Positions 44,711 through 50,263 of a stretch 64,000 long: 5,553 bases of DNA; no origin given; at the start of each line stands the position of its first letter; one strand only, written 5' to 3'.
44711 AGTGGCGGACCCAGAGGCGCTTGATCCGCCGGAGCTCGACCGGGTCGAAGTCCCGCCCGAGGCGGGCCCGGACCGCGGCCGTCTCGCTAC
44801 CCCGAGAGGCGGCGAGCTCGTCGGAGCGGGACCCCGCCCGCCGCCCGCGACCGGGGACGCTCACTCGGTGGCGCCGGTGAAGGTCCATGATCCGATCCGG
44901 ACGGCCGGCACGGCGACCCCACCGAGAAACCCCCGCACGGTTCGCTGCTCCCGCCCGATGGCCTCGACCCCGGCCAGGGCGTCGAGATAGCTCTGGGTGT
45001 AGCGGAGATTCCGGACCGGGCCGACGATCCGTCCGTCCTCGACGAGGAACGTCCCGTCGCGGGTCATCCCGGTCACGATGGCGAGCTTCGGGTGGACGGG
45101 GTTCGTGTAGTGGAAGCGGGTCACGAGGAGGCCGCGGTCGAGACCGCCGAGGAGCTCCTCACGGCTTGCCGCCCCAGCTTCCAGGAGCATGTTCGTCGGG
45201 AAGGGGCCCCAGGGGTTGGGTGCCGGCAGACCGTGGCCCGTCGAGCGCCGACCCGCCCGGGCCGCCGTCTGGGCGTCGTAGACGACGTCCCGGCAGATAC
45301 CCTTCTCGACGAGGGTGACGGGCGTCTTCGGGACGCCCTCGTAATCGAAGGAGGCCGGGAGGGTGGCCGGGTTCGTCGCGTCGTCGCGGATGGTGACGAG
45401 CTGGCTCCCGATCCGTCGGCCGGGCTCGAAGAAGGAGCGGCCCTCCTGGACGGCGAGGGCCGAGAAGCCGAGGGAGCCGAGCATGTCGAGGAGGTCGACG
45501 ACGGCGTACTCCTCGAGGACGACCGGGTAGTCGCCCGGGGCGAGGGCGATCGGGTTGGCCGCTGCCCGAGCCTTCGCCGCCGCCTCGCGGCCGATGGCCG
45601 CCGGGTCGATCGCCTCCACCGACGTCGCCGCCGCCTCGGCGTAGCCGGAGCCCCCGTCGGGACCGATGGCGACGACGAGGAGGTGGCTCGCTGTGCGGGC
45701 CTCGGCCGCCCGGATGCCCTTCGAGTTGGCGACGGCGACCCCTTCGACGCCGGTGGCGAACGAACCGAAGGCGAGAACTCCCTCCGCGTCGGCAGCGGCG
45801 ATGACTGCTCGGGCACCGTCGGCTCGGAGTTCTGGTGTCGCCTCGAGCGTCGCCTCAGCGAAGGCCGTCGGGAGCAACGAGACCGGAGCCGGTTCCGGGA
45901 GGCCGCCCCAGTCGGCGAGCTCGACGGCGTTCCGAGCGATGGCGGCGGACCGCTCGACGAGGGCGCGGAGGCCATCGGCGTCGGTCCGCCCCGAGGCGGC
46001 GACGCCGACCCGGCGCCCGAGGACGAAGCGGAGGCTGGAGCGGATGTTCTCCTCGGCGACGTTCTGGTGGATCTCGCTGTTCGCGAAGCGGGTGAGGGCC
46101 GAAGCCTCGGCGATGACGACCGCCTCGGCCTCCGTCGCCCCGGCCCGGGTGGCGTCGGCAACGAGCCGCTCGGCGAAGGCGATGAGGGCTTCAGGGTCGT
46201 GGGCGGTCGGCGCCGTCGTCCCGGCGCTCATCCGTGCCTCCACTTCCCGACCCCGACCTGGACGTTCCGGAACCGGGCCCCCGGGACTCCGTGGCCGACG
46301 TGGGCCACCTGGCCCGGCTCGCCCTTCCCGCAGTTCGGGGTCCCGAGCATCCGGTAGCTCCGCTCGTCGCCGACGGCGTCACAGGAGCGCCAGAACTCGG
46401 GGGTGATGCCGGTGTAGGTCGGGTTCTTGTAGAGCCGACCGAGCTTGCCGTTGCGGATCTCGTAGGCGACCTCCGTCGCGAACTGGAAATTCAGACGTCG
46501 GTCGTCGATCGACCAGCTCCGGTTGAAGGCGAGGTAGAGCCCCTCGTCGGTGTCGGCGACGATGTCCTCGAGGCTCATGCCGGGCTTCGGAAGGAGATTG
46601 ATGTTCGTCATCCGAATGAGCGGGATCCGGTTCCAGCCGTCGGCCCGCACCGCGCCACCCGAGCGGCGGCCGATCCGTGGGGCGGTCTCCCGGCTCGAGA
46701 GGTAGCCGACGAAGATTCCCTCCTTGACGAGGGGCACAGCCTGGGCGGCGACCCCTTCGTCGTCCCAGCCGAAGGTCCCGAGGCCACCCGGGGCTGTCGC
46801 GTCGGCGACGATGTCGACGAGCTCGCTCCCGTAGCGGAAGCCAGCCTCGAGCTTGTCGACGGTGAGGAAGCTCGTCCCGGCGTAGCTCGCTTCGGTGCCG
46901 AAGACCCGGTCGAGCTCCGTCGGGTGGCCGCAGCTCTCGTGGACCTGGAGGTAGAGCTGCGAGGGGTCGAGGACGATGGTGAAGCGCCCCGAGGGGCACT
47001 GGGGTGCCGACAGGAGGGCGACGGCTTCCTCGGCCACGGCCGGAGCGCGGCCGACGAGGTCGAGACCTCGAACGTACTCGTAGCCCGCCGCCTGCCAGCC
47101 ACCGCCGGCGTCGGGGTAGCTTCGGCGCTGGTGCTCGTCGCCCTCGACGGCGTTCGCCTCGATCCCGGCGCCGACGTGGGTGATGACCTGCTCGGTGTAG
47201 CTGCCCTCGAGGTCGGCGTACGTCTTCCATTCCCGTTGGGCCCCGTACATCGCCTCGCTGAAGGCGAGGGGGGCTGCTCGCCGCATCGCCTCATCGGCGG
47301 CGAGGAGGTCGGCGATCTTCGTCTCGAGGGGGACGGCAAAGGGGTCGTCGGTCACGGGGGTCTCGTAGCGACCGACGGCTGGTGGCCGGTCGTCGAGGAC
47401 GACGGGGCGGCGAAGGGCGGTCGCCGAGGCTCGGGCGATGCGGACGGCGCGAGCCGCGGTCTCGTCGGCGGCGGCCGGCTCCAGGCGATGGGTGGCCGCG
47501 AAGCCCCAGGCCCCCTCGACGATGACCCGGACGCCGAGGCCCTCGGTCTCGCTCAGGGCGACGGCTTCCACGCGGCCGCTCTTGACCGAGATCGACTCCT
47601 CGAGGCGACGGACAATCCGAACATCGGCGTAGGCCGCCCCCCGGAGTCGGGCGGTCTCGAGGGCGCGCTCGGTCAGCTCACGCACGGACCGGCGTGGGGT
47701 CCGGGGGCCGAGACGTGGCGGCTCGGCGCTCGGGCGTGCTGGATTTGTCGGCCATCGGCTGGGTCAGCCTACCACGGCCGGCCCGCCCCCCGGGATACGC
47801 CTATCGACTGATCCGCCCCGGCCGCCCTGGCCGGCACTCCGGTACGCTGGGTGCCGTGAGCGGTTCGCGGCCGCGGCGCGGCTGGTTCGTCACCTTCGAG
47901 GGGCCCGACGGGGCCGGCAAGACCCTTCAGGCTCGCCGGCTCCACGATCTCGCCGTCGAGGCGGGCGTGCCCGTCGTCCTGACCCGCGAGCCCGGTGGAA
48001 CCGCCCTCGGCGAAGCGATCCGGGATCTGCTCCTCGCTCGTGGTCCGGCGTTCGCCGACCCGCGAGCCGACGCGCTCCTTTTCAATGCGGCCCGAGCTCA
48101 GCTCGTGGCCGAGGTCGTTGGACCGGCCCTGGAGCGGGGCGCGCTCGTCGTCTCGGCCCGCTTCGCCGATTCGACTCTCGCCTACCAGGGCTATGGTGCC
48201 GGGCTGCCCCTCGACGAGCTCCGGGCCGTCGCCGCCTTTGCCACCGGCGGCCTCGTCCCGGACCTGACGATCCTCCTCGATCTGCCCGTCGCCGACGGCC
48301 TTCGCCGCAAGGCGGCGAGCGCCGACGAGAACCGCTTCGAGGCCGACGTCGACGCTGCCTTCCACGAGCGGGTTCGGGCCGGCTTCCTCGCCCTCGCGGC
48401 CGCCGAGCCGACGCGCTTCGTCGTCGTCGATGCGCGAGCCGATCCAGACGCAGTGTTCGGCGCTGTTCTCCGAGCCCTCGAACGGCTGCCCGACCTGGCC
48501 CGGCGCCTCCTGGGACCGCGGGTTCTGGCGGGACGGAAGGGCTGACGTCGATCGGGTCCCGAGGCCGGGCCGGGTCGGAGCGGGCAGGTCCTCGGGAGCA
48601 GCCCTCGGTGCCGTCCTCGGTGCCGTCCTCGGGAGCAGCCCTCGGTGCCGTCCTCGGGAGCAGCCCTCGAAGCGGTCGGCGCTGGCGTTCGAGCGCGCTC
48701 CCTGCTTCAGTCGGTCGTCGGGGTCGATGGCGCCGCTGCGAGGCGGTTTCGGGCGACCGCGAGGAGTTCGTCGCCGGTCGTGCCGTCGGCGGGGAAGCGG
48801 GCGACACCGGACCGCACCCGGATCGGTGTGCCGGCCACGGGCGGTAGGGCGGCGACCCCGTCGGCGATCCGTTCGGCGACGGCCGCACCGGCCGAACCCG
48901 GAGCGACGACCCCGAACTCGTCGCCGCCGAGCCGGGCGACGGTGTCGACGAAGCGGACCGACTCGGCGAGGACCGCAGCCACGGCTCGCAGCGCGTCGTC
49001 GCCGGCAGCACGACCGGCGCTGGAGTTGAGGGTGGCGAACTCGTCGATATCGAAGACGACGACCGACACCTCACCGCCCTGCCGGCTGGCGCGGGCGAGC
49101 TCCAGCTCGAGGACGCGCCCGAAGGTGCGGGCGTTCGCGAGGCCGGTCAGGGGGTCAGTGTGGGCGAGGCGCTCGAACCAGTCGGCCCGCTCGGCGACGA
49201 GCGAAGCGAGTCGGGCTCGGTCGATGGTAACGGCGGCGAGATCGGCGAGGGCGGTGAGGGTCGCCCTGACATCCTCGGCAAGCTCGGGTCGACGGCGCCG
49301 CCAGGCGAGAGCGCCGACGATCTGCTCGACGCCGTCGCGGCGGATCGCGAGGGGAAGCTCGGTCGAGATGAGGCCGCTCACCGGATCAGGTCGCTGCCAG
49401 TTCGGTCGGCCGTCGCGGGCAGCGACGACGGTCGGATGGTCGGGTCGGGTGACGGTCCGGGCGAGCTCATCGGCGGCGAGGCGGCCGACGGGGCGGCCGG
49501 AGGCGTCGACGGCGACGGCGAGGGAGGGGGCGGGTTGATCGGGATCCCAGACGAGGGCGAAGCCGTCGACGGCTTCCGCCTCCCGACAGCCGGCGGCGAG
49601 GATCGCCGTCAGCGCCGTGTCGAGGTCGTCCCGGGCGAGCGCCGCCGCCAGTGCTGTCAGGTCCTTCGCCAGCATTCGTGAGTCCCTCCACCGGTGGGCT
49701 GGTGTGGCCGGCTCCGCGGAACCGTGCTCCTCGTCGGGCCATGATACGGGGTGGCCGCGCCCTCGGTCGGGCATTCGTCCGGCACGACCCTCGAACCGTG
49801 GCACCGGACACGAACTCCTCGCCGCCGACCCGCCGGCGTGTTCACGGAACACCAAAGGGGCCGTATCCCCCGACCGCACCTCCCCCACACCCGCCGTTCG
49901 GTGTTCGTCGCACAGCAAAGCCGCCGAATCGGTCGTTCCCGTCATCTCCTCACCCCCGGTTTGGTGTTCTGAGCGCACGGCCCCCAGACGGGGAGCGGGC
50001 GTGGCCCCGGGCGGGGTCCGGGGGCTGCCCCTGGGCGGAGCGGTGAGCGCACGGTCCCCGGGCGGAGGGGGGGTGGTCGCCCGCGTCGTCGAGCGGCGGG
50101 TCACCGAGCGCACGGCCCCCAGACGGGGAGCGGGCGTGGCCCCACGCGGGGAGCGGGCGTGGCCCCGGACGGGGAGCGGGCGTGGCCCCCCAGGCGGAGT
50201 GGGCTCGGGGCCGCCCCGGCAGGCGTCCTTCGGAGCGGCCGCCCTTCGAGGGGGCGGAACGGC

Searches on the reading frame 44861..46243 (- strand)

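Call 73: search_protein_families(library=pfam, proteins=[window:44861-46243:-], max_evalue=0.00001)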
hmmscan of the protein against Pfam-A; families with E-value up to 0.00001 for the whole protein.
window:44861-46243:- (460 aa): 2 families
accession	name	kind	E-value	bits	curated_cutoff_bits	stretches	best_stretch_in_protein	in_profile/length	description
PF19289.4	PmbA_TldD_3rd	-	2.2e-45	155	22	1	236-457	1-220/220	PmbA/TldA metallopeptidase C-terminal domain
PF19290.4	PmbA_TldD_2nd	-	3.7e-06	27.8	20.9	1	144-227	15-107/109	PmbA/TldA metallopeptidase central domain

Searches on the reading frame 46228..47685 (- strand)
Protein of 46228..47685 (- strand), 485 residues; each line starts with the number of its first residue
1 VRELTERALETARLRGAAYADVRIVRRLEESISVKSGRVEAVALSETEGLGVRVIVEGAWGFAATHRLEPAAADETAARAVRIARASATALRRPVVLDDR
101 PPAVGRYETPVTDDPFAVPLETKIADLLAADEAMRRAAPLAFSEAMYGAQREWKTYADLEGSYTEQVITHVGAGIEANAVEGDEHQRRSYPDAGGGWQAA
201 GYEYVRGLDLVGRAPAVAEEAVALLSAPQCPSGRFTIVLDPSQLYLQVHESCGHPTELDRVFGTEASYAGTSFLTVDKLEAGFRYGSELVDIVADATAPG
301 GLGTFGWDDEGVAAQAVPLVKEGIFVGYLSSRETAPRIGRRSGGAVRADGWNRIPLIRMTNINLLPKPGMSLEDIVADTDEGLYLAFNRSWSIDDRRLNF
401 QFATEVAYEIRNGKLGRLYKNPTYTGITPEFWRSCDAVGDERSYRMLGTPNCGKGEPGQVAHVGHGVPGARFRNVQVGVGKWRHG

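Call 73: search_protein_families(library=pfam, proteins=[window:46228-47685:-], max_evalue=0.00001)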
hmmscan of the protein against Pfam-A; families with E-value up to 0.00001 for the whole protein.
window:46228-47685:- (485 aa): 3 families
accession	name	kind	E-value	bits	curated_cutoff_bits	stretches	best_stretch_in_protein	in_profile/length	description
PF19289.4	PmbA_TldD_3rd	-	2.4e-36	125.4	22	1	232-478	1-219/220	PmbA/TldA metallopeptidase C-terminal domain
PF01523.21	PmbA_TldD_1st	-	1e-15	58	20.9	1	20-84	1-65/65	PmbA/TldA metallopeptidase domain 1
PF19290.4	PmbA_TldD_2nd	-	2.9e-09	37.8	20.9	1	114-223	2-103/109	PmbA/TldA metallopeptidase central domain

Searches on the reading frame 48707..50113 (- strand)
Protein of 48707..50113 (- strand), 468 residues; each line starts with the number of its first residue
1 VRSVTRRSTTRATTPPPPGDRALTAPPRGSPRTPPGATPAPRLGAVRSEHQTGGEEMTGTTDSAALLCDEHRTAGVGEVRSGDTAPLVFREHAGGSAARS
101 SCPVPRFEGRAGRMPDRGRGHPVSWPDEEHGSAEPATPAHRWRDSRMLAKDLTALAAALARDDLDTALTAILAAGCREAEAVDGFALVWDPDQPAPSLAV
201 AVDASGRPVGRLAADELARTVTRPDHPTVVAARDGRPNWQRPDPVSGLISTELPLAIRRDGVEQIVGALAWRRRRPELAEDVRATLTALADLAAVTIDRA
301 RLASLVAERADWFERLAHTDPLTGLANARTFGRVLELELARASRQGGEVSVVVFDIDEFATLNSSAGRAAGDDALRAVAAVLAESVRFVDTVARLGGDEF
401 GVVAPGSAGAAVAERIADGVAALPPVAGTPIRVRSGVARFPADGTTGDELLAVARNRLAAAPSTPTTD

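Call 73: search_protein_families(library=pfam, proteins=[window:48707-50113:-], max_evalue=0.00001)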
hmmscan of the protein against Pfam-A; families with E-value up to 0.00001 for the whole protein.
window:48707-50113:- (468 aa): 1 family
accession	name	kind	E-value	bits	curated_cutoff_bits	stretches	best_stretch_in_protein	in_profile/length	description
PF00990.26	GGDEF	-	2.9e-27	95.8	23.8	1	317-461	1-154/161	Diguanylate cyclase, GGDEF domain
